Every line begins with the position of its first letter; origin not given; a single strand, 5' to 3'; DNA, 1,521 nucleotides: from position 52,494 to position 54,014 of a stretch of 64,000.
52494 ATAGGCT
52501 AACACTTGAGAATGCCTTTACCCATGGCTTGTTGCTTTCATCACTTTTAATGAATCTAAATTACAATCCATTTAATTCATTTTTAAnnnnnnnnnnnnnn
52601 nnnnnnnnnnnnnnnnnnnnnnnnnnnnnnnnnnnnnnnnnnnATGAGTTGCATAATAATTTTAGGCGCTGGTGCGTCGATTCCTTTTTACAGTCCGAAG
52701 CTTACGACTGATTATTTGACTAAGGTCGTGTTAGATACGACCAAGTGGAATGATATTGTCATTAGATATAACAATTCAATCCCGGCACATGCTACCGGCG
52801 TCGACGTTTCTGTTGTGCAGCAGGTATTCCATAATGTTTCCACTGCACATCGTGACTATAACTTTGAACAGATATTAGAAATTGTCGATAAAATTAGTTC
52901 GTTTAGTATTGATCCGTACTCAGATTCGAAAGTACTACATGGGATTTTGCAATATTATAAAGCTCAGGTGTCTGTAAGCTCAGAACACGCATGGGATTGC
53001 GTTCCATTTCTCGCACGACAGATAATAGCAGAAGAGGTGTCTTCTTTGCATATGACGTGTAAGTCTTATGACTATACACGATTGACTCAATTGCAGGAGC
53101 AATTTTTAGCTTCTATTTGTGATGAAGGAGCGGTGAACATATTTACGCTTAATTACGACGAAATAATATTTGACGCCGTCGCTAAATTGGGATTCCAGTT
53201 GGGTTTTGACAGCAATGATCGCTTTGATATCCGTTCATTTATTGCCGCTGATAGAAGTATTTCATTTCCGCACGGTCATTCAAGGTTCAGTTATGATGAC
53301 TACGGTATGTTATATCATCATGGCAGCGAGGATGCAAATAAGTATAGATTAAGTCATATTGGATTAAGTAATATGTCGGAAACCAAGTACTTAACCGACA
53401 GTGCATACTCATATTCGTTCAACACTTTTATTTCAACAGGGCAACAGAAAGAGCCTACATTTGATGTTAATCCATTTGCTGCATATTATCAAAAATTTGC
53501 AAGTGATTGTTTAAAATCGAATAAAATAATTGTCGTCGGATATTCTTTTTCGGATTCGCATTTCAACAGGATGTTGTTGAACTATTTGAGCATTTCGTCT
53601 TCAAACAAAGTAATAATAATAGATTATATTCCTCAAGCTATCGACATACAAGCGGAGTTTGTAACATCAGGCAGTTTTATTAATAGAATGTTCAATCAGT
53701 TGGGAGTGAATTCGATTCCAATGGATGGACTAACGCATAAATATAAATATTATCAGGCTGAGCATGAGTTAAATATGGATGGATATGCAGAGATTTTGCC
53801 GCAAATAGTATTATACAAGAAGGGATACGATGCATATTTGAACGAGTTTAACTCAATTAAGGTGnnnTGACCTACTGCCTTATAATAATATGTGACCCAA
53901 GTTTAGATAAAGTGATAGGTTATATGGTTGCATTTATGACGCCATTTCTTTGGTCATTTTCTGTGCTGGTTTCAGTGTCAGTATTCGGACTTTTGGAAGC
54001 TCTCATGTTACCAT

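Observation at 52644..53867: Stand-alone SIR2_2-family protein with all ThsA/DSR-type motifs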

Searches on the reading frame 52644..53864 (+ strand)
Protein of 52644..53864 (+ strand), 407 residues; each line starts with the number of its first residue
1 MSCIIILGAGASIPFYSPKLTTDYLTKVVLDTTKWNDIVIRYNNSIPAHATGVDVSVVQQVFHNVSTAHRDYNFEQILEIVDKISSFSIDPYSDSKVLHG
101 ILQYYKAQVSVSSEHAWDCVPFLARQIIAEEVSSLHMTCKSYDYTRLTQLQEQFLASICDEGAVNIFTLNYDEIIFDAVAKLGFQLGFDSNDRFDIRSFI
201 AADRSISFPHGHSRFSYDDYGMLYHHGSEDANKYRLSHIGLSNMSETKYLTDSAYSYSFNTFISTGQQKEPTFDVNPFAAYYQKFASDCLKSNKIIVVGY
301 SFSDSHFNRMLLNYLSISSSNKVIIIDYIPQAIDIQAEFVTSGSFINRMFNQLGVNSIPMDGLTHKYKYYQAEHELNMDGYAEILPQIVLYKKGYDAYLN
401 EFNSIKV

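Call 3: search_protein_families(library=pfam, proteins=[window:52644-53864:+], max_evalue=1)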
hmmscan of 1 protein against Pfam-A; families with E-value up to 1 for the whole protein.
window:52644-53864:+ (407 aa): 2 families
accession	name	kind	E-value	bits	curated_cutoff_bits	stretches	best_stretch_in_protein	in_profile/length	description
PF13289.12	SIR2_2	-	2.5e-05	24.8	24.5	1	165-324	2-118/141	SIR2-like domain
PF22130.1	Phage_gp38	-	0.023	15.4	27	1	71-85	2-16/58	Lactococcus phage gp38-like protein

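Call 4: search_protein_families(library=padloc, proteins=[window:52644-53864:+], max_evalue=1)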
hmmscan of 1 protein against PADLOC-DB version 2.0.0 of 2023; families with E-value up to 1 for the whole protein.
window:52644-53864:+ (407 aa): 21 families
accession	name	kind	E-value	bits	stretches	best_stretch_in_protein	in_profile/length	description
PDLC02414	Aga_SIR2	-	8.2e-18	62.8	1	68-346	34-265/313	-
PDLC02408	Aga_SIR2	-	9e-16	55.9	1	4-331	9-291/343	Class II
PDLC04079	SIR2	-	3.1e-10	37.2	2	274-327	302-356/430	-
PDLC04093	SIR2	-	3e-09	34.3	2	277-328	253-305/395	-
PDLC04084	SIR2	-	3.7e-08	31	1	97-330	109-345/414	-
PDLC04088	SIR2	-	1.1e-07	29.3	2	276-325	273-324/390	-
PDLC04087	SIR2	-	2.3e-07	28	1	111-325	82-284/343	-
PDLC04082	SIR2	-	6.2e-06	23.4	1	263-325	223-283/345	-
PDLC04081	SIR2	-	1.2e-05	22.7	2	293-314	263-284/345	-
PDLC04096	SIR2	-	2.1e-05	22.2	1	146-328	7-175/230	-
PDLC04091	SIR2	-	5.7e-05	20.5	1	276-328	236-286/345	-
PDLC04085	SIR2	-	0.0001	19.3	1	119-318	152-372/463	-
PDLC02186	SIR2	-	0.00012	19.3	1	283-362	291-368/412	-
PDLC04089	SIR2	-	0.00017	19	1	265-316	204-256/336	-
PDLC04078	SIR2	-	0.00044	18.1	1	265-327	53-115/171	-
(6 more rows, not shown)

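Call 5: search_protein_families(library=ncbifam, proteins=[window:52644-53864:+], max_evalue=1)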
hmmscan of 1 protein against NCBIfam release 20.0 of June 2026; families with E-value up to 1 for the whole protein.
window:52644-53864:+ (407 aa): 1 family
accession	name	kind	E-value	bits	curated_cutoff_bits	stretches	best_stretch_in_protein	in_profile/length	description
NF042942.1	SIR2_antiphage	equivalog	5.4e-05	22.4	500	1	162-333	158-333/392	SIR2 family anti-phage-associated protein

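Call 9: find_homologous_proteins(query=window:52644-53864:+, max_evalue=0.001)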
Query window:52644-53864:+ (407 aa): 62 proteins with E <= 0.001 among 1840 candidates.
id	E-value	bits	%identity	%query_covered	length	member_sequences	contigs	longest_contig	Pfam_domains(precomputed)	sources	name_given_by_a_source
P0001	1.2e-270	915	100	100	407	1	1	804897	-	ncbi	-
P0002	1.9e-158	546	59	100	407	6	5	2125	-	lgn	-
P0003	7.8e-158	544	58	100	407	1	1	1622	PF13289.13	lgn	-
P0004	8.6e-158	544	60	100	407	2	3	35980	-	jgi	jgi:hypothetical protein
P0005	1.1e-156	540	59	100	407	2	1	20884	PF13289.13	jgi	jgi:hypothetical protein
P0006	1.3e-155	536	58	100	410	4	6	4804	PF13289.13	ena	-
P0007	4.0e-155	535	58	100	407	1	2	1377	-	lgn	-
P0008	8.9e-155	534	58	100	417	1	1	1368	PF13289.13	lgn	-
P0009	2.4e-154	532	58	100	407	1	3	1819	PF13289.13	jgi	jgi:hypothetical protein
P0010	5.0e-154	531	58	100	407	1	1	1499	PF13289.13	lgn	-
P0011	2.4e-153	529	58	100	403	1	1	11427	PF13289.13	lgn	-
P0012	4.4e-152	525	57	100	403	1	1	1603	-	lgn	-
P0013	4.3e-151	522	58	100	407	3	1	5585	-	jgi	jgi:hypothetical protein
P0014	8.6e-151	521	58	100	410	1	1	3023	PF13289.13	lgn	-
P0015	1.3e-150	520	57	100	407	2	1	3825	-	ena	-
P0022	6.4e-144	498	56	100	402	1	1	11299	-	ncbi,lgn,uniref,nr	ncbi:SIR2 family protein [Cellulophaga sp. BC115SP]|uniref:SIR2 family protein n=1 Tax=Cellulophaga 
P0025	2.2e-134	467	53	100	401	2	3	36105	-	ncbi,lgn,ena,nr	ncbi:MAG: SIR2 family protein [Chitinophagaceae bacterium]|nr:SIR2 family protein [Chitinophagaceae 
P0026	4.4e-132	459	50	100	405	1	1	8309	PF13289.13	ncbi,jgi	jgi:hypothetical protein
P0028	4.8e-130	452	51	99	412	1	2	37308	-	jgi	jgi:hypothetical protein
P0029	7.8e-128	445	51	99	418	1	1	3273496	-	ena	-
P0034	5.7e-81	291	41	88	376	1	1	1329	PF13289.13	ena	-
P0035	2.0e-80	289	37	99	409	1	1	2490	PF13289.13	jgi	jgi:hypothetical protein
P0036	2.9e-80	288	36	99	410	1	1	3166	PF13289.13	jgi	jgi:hypothetical protein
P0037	3.3e-77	278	38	100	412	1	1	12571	-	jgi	jgi:hypothetical protein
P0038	2.2e-76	276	36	99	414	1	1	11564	PF13289.13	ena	-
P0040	1.0e-73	267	35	99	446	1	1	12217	PF13289.13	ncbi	-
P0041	4.0e-73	265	36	98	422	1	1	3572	PF13289.13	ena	-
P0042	3.6e-72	262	34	98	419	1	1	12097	PF13289.13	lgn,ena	-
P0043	6.2e-71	258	35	97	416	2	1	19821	PF13289.13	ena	-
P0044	6.6e-71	258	36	99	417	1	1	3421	PF13289.13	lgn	-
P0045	1.1e-70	257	37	98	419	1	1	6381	PF13289.13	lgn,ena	-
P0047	1.9e-69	253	35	98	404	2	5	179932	-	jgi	jgi:hypothetical protein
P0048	4.5e-67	245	34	99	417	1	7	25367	PF13289.13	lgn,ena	-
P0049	9.3e-64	234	33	98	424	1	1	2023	PF13289.13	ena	-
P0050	9.3e-64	234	33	99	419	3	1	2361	PF13289.13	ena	-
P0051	2.2e-61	226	33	99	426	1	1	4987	PF13289.13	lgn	-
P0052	7.2e-61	225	39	71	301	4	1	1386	PF13289.13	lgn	-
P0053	1.5e-59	220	31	98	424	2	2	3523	PF13289.13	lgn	-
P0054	2.4e-59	220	32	98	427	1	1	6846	PF13289.13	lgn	-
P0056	4.8e-50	189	32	99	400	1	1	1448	PF13289.13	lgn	-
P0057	4.2e-49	186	32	99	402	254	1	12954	PF13289.13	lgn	-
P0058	9.5e-48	181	33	99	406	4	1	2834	PF13289.13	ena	-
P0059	2.7e-44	170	31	99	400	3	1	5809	PF13289.13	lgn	-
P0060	4.7e-35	140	27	98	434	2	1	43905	-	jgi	-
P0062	7.8e-31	126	26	98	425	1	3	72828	PF13289.13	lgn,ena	-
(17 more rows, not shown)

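Call 10: search_solved_structures(query=window:52644-53864:+, max_evalue=10, show_alignments=3)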
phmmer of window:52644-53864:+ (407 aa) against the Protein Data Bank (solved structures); distinct sequences matched with E-value up to 10: 1.
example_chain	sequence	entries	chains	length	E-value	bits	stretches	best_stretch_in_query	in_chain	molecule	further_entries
8j4u_A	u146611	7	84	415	0.014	17.8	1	161-333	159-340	SIR2-like domain-containing protein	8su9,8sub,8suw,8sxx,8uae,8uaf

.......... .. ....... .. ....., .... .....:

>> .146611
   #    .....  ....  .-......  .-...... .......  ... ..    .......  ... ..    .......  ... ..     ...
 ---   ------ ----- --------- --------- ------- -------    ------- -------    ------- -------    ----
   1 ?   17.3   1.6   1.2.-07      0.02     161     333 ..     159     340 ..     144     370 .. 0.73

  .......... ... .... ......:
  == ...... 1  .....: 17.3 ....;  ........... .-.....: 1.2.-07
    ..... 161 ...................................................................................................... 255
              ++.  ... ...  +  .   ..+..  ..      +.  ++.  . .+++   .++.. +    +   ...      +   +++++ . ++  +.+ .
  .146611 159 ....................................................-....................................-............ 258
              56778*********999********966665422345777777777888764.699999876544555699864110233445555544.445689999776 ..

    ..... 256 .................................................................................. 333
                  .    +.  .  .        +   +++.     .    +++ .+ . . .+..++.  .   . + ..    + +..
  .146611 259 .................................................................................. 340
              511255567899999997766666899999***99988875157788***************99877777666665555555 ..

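Call 12: find_encoding_contigs(protein=P0001, flank=3000, max_places=2)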
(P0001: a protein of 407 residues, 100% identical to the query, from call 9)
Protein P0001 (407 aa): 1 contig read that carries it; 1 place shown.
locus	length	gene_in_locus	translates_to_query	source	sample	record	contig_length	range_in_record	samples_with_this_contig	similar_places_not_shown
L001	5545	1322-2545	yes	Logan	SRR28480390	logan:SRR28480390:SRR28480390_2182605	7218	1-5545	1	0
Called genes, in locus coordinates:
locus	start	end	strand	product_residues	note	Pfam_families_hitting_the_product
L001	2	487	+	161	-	?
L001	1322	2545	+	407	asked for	-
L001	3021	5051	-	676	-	PF14903:WG_beta_rep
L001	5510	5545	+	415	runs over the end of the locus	PF13517:FG-GAP_3 (faint)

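Call 13: find_encoding_contigs(protein=P0004, flank=8000, max_places=3)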
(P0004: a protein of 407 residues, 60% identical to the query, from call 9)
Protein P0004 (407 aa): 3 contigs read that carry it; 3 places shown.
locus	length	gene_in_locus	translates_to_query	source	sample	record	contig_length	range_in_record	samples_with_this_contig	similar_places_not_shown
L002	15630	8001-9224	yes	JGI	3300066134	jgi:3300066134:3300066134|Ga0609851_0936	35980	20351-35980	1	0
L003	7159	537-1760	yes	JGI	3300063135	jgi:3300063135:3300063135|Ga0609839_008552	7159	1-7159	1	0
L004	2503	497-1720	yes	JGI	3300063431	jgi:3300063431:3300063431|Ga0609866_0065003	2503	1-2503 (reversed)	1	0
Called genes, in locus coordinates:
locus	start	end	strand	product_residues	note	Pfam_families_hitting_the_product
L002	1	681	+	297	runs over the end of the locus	PF13595:DUF4138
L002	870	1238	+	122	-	PF04545:Sigma70_r4 (weak)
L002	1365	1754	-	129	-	-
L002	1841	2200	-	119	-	-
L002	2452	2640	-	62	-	PF14460:Prok-E2_D (weak)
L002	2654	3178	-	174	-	-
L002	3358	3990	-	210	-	-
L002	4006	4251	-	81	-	-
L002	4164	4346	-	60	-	-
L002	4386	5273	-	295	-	PF19556:PRTRC_E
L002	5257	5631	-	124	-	-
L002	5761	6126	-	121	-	PF06067:DUF932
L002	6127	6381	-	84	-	PF06067:DUF932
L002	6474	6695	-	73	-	-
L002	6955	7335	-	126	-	-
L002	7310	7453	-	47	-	-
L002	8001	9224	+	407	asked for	-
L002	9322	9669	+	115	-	-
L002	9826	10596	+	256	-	PF25164:CoiA_N (weak)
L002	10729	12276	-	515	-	PF00580:UvrD-helicase, PF01443:Viral_helicase1 (faint), PF13361:UvrD_C (weak), PF13538:UvrD_C_2 (faint)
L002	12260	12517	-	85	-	PF00580:UvrD-helicase, PF13245:AAA_19 (weak)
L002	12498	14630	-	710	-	PF02463:SMC_N (faint), PF11398:DUF2813 (faint), PF13175:AAA_15, PF13476:AAA_23 (weak), PF13304:AAA_21, PF20469:OLD-like_TOPRIM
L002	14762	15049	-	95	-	-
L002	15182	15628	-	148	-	?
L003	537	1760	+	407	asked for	-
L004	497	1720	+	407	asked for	-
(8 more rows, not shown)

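Call 14: find_encoding_contigs(protein=P0025, flank=8000, max_places=3)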
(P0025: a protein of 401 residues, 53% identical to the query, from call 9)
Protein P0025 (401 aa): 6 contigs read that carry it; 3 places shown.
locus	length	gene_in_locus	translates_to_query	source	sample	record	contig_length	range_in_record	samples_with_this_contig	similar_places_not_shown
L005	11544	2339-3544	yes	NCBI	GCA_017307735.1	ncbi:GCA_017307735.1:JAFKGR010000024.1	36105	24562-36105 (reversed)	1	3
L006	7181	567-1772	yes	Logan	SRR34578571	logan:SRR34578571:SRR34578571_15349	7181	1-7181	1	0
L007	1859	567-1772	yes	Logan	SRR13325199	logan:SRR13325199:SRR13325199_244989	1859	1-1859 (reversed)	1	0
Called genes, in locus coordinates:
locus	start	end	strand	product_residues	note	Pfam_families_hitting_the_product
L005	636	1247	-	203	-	-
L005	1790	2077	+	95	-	-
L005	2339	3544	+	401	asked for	-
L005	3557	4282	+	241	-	-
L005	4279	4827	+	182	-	PF00132:Hexapep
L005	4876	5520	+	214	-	PF00132:Hexapep, PF14602:Hexapep_2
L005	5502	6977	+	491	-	PF01943:Polysacc_synt, PF13440:Polysacc_synt_3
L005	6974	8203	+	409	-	PF04932:Wzy_C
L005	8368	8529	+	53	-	-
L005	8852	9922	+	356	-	PF00534:Glycos_transf_1, PF13692:Glyco_trans_1_4, PF13524:Glyco_trans_1_2 (weak)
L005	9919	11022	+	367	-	PF13439:Glyco_transf_4, PF13477:Glyco_trans_4_2, PF13579:Glyco_trans_4_4, PF00534:Glycos_transf_1, PF13692:Glyco_trans_1_4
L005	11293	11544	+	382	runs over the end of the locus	PF13439:Glyco_transf_4, PF00534:Glycos_transf_1, PF13692:Glyco_trans_1_4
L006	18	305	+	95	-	-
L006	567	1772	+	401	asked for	-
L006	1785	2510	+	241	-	-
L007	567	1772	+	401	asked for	-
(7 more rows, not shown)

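Call 15: find_encoding_contigs(protein=P0029, flank=8000, max_places=2)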
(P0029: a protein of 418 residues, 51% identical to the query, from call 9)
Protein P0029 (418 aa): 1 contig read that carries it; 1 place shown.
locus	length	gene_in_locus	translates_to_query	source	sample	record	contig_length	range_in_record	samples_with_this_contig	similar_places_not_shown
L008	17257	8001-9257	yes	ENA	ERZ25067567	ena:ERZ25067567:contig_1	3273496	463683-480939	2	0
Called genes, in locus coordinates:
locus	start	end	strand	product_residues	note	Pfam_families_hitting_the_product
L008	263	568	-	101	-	-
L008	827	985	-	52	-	-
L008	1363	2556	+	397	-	PF13191:AAA_16, PF13401:AAA_22, PF13173:AAA_14 (faint)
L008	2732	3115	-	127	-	PF15919:HicB_lk_antitox, PF07878:RHH_5 (weak)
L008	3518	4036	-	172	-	PF01724:DUF29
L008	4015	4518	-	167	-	PF14341:PilX_N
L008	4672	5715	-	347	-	PF07963:N_methyl (weak), PF16074:PilW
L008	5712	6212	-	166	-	PF07963:N_methyl (weak)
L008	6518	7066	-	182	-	PF12019:GspH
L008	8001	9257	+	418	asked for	-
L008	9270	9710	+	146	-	PF13274:SocA_Panacea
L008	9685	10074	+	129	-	-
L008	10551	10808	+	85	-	-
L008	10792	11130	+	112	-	-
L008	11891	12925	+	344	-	PF00437:T2SSE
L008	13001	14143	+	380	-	PF00437:T2SSE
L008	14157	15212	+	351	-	PF00437:T2SSE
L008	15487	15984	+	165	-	PF02357:NusG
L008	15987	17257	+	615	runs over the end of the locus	PF13727:CoA_binding_3, PF01073:3Beta_HSD (weak), PF01370:Epimerase, PF02719:Polysacc_synt_2, PF04321:RmlD_sub_bind, PF16363:GDP_Man_Dehyd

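Call 17: find_encoding_contigs(protein=P0047, flank=8000, max_places=2)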
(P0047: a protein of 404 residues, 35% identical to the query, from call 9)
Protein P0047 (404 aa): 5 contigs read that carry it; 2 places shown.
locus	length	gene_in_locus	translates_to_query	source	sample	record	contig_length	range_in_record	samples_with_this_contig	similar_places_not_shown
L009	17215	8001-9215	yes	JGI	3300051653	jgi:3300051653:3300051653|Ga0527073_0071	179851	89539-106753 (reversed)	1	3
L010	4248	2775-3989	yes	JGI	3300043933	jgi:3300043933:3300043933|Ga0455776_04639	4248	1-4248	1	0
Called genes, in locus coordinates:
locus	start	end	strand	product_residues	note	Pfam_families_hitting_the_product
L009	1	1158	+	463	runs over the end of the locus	PF00270:DEAD (weak), PF04851:ResIII, PF00271:Helicase_C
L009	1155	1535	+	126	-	-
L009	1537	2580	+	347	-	PF19808:DUF6291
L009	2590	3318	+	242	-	-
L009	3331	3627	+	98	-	-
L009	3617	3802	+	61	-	-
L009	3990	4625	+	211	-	PF14359:DUF4406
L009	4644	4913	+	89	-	PF24043:DUF7352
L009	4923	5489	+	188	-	-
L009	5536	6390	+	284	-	PF01507:PAPS_reduct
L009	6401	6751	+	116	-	PF08774:VRR_NUC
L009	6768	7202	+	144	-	-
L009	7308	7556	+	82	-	PF13711:DUF4160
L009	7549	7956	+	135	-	PF10387:DUF2442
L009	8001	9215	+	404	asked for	-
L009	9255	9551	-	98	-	PF12844:HTH_19, PF13443:HTH_26, PF01381:HTH_3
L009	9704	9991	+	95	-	-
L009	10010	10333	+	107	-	PF11171:DUF2958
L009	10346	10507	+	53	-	-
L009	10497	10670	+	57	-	PF10902:WYL_2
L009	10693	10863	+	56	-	-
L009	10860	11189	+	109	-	-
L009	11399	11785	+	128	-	-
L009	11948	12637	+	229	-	PF01507:PAPS_reduct (weak)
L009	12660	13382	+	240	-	-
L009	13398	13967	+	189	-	-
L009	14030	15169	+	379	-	PF04466:Terminase_3, PF17288:Terminase_3C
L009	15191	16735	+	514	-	PF05133:SPP1_portal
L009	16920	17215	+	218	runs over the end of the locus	-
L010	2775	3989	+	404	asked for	-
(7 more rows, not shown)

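Call 18: find_encoding_contigs(protein=P0062, flank=8000, max_places=2)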
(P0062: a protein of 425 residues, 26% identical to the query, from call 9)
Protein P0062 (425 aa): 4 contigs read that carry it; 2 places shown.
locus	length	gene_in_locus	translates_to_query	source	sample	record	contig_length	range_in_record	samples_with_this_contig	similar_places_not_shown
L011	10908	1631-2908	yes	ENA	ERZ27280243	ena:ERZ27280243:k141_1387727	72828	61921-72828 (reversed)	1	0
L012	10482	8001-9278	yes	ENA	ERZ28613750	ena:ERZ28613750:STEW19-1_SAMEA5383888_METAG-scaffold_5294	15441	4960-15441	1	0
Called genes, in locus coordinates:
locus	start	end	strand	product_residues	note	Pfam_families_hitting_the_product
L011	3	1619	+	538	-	?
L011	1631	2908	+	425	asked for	PF13289:SIR2_2 (weak)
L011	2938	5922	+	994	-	PF00041:fn3 (faint), PF16656:Pur_ac_phosph_N (faint), PF25059:FN3_DSCAM-DSCAML_C (faint), PF02368:Big_2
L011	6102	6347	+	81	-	-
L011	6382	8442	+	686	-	PF23914:TPR_CcmH_CycH (faint), PF00515:TPR_1 (faint), PF07719:TPR_2 (faint), PF12569:NatA_aux_su (faint), PF12895:ANAPC3 (faint), PF14559:TPR_19 (weak), PF13650:Asp_protease_2, PF13975:gag-asp_proteas, +8 more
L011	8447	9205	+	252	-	PF10263:SprT-like (weak)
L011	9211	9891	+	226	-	-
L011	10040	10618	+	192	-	-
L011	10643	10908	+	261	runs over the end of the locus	-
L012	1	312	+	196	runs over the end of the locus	PF04542:Sigma70_r2 (weak)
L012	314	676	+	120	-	-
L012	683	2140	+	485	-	-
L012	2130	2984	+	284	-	-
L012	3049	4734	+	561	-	PF00656:Peptidase_C14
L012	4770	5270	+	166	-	PF18736:pEK499_p136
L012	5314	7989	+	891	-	PF00041:fn3 (faint), PF16656:Pur_ac_phosph_N (faint), PF25059:FN3_DSCAM-DSCAML_C (faint), PF02368:Big_2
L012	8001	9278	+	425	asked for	PF13289:SIR2_2 (weak)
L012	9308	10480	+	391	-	?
